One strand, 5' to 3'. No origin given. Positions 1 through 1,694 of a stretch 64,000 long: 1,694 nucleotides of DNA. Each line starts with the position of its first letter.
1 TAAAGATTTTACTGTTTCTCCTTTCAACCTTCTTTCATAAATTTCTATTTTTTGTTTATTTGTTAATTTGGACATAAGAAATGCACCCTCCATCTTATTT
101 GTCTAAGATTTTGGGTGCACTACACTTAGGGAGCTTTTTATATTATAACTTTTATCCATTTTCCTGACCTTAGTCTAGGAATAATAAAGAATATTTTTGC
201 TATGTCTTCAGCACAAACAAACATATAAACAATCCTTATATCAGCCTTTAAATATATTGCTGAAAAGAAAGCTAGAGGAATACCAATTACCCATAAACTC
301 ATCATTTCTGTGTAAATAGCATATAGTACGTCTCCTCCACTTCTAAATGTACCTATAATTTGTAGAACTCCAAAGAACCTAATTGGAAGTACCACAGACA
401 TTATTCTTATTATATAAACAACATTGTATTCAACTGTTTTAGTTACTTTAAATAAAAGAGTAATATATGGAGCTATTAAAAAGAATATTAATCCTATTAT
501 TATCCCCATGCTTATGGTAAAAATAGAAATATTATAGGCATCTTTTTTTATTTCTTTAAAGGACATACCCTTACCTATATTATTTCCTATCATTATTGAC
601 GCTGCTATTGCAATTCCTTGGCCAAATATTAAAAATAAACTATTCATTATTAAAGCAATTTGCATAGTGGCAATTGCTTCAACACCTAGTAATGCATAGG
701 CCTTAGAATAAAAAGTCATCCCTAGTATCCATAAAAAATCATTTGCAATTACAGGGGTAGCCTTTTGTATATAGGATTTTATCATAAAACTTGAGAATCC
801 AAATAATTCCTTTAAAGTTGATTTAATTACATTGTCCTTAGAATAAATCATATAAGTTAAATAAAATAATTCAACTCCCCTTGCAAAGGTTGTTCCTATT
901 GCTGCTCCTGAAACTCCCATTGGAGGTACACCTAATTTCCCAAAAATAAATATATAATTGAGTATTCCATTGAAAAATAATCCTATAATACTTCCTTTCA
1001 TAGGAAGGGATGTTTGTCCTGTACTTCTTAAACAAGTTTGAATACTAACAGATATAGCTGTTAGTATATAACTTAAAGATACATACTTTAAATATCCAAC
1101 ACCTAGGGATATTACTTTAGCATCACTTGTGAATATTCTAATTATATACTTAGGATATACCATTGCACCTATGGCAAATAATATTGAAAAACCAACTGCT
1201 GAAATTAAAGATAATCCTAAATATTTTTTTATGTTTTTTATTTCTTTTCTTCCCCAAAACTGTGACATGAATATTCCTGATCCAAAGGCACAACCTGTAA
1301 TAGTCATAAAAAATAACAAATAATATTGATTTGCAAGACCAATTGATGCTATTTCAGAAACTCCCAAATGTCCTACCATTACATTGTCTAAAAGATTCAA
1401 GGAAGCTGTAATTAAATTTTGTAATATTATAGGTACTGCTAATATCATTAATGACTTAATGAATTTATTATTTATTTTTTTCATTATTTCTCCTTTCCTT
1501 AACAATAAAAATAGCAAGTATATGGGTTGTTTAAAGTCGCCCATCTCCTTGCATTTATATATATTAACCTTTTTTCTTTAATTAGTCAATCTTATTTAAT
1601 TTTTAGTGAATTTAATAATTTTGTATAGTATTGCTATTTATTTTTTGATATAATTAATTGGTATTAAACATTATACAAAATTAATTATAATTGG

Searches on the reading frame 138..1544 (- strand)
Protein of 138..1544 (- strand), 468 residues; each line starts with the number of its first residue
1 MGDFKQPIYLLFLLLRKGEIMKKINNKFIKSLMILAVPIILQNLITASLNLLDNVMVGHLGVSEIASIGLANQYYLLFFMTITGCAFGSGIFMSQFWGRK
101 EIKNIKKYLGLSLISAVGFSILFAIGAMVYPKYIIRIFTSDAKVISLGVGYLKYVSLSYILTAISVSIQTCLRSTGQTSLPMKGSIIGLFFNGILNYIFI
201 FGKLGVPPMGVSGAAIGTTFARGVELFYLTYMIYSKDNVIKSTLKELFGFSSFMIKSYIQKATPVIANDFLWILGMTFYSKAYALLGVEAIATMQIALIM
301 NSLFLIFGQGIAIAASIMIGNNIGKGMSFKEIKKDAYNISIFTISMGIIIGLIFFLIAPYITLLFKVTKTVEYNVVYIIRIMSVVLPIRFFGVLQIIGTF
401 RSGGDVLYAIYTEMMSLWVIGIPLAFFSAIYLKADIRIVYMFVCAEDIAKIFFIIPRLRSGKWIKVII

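Call 46: search_protein_families(library=padloc, alignment_id=A3, max_evalue=0.00001)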
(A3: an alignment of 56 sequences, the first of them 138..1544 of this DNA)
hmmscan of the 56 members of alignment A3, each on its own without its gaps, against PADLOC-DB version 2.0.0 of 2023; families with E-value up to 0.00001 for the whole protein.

A. member 1, window:138-1544:- (468 aa): 0 families

B. families by the number of members that match (of 56 scanned): 15 families
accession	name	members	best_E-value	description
PDLC04135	mad3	2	3.2e-33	mads_3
PDLC02980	AriA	2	4.4e-12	-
PDLC04140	mad8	2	5.8e-12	mads_8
PDLC02335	AbiLi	2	1.8e-09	AbiLi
PDLC04164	AriA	2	5.6e-09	-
PDLC02914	ATPase-Toprim_I-B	2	5.6e-07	-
PDLC04175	HEC-01A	1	7.3e-11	-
PDLC04647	PDC-M43B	1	2.1e-09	-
PDLC02979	AriA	1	3.9e-08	-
PDLC04680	PDC-M49A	1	4.7e-08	-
PDLC00289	PtuA1|PtuA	1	2e-07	AAA ATPase domain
PDLC04678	PDC-M49A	1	7e-07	-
PDLC02358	Old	1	1.1e-06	Old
PDLC00285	PtuA1|PtuA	1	5.9e-06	AAA ATPase domain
PDLC04176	HEC-01A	1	7.7e-06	-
